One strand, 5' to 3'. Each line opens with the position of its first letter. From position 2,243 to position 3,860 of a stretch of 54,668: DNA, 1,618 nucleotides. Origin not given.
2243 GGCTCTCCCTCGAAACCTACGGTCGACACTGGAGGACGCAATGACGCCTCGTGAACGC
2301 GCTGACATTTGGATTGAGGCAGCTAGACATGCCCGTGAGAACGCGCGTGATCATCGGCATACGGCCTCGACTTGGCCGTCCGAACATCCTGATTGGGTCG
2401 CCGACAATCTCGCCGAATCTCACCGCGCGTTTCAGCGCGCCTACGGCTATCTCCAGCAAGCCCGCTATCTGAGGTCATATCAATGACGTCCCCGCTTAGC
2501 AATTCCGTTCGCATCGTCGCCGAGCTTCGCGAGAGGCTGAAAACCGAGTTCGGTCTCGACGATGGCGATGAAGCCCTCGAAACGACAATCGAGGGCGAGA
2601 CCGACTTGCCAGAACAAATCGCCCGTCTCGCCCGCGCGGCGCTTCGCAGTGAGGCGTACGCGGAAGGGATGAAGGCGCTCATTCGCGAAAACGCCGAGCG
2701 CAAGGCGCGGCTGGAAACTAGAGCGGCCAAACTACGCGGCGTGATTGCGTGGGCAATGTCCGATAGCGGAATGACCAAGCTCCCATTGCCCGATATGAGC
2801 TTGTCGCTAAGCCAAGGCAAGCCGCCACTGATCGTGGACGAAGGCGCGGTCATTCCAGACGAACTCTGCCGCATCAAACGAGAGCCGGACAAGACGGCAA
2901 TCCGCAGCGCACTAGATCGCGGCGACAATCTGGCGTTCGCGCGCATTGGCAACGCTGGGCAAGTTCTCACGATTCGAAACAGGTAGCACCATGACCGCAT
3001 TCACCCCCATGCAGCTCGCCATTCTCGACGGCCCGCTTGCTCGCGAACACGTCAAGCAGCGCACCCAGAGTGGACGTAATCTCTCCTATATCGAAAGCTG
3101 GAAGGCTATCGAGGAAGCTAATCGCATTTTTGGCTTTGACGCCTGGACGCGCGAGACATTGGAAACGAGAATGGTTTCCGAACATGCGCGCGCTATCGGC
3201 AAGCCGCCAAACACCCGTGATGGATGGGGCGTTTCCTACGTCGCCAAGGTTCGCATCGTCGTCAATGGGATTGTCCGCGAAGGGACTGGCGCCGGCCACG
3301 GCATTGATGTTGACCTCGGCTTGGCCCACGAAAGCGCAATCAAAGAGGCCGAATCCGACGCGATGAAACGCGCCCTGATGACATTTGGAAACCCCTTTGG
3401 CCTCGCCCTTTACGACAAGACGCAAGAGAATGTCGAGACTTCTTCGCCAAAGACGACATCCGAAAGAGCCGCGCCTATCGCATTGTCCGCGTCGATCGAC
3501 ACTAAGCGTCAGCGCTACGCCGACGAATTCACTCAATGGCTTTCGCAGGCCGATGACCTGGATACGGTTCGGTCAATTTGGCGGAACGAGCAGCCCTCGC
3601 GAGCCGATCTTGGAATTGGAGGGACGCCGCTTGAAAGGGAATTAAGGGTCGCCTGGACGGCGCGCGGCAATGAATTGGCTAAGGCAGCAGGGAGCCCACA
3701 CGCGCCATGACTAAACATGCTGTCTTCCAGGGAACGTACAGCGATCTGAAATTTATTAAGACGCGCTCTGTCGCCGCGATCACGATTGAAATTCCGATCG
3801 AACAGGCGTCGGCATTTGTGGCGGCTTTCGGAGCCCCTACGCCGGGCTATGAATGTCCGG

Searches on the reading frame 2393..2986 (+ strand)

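Call 48: search_protein_families(library=pfam, proteins=[window:2393-2986:+], max_evalue=0.001)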
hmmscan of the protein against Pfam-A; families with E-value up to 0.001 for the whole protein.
window:2393-2986:+ (197 aa): 1 family
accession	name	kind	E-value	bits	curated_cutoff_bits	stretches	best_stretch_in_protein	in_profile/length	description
PF05565.16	Sipho_Gp157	-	1.5e-17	64.5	28.6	1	57-195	23-162/162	Siphovirus Gp157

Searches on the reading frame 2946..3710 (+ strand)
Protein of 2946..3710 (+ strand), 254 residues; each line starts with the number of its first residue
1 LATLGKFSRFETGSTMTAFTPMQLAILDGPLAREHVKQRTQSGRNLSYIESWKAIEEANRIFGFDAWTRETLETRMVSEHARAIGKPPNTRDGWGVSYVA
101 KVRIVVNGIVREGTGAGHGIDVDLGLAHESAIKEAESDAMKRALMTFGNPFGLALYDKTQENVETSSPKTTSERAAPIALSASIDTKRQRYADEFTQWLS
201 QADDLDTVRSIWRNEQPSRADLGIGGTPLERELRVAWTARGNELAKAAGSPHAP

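Call 48: search_protein_families(library=pfam, proteins=[window:2946-3710:+], max_evalue=0.001)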
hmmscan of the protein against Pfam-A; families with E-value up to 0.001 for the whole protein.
window:2946-3710:+ (254 aa): 1 family
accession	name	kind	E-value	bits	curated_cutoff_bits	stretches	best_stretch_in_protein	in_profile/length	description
PF04098.21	Rad52_Rad22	-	4e-37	127.9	20.3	1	26-170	8-149/153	Rad52/22 family double-strand break repair protein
